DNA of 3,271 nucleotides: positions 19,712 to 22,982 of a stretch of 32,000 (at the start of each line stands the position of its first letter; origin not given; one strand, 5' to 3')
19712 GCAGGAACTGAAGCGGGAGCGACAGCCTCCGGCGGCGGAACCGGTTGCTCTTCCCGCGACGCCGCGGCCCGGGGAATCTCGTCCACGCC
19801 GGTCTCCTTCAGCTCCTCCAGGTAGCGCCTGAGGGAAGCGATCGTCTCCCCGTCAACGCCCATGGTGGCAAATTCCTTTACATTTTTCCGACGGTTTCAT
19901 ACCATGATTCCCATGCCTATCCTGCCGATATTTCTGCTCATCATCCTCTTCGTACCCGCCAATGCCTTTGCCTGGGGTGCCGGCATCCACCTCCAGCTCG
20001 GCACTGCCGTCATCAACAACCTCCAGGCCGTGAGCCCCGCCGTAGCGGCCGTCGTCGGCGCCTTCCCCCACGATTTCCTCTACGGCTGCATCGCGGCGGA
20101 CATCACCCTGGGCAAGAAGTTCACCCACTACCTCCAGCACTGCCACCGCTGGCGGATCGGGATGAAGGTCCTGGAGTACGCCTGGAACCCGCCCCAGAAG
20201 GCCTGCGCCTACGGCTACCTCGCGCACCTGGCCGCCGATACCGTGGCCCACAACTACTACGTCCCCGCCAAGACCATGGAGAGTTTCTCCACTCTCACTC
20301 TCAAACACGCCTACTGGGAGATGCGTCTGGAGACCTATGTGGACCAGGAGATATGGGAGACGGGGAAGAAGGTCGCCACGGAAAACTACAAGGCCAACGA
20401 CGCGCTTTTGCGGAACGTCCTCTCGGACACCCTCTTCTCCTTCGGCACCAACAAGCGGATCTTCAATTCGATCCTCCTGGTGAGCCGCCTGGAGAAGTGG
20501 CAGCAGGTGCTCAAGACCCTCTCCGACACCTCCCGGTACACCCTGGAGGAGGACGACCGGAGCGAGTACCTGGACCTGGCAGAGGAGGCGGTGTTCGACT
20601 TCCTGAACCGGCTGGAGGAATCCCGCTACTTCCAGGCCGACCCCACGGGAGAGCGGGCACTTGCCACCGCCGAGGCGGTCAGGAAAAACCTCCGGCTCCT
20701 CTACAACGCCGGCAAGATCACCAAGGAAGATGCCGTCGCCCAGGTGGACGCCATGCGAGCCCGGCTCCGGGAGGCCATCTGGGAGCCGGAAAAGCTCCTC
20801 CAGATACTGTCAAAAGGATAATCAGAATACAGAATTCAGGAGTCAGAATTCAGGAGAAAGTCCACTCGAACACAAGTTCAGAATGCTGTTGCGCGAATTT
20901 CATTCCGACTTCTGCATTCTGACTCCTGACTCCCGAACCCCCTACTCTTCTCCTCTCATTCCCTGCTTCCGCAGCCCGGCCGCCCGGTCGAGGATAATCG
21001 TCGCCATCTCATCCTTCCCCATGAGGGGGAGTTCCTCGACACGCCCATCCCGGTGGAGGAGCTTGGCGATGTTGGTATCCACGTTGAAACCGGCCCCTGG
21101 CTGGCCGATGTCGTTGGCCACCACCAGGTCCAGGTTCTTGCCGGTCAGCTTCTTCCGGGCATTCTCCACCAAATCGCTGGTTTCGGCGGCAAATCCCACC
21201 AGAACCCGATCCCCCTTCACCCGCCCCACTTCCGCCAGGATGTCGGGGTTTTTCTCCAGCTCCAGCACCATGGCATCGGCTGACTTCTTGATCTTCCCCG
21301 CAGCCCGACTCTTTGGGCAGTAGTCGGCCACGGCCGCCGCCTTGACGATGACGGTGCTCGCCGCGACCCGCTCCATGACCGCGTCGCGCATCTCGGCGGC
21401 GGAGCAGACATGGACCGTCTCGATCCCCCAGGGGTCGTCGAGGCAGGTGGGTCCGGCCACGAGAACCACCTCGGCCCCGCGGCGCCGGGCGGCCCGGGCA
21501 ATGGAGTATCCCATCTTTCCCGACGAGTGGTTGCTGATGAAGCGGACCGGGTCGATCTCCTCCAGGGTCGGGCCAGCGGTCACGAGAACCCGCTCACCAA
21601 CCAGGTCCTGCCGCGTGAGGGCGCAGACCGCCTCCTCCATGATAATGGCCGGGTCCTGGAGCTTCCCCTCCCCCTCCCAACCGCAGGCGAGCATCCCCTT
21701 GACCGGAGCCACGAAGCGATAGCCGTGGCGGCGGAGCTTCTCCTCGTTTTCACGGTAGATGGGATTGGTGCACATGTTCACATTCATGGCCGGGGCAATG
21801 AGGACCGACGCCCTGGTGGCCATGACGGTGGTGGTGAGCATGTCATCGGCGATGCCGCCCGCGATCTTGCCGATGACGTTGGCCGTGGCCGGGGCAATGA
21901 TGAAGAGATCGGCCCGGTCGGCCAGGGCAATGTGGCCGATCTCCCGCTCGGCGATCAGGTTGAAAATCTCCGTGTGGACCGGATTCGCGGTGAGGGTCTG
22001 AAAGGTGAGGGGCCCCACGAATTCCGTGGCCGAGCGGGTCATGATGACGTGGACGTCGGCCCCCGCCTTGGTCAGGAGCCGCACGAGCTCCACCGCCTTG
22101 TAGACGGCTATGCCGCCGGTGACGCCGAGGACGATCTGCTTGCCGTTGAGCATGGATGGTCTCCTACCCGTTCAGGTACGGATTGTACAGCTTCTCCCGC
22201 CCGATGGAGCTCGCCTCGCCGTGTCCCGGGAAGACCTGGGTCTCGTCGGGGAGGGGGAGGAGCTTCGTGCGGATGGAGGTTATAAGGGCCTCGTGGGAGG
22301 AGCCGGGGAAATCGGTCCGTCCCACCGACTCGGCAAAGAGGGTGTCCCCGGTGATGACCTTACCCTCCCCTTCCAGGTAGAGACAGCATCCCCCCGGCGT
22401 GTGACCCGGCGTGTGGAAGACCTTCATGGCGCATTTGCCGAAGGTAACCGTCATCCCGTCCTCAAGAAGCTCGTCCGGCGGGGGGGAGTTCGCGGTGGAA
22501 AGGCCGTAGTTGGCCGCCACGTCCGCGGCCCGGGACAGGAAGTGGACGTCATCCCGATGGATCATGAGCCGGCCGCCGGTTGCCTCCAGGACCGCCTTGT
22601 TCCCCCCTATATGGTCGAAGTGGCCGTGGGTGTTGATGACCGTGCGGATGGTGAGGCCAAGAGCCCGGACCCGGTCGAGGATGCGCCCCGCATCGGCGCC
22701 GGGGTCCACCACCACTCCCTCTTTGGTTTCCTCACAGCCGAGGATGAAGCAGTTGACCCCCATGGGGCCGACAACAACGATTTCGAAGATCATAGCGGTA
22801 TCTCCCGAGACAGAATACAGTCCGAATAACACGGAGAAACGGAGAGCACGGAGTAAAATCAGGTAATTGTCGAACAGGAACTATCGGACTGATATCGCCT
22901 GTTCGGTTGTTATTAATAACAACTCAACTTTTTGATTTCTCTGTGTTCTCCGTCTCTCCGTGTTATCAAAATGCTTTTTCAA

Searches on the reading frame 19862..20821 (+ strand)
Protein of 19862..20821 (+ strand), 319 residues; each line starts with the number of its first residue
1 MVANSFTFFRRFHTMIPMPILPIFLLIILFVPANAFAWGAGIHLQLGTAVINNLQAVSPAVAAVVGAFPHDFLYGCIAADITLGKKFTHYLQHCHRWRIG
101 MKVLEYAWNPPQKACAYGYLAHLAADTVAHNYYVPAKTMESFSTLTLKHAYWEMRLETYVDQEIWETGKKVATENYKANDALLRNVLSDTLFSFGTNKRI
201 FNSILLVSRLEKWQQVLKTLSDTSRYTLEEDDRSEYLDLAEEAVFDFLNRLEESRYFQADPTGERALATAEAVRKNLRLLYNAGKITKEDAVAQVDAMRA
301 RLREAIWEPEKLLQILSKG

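Call 83: search_protein_families(library=pfam, proteins=[window:19862-20821:+], max_evalue=0.001)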
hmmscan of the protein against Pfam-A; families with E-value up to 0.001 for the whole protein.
window:19862-20821:+ (319 aa): 1 family
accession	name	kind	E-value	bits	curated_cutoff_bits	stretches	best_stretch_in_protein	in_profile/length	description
PF00882.24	Zn_dep_PLPC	-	8.1e-23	81.6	26.8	1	43-180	2-144/167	Zinc dependent phospholipase C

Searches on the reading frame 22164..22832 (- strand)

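Call 83: search_protein_families(library=pfam, proteins=[window:22164-22832:-], max_evalue=0.001)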
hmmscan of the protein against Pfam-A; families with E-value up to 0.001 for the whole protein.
window:22164-22832:- (222 aa): 1 family
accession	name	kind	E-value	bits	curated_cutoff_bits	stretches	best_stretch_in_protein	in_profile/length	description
PF00753.33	Lactamase_B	-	8.6e-36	124.2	22.7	1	22-204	2-196/196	Metallo-beta-lactamase superfamily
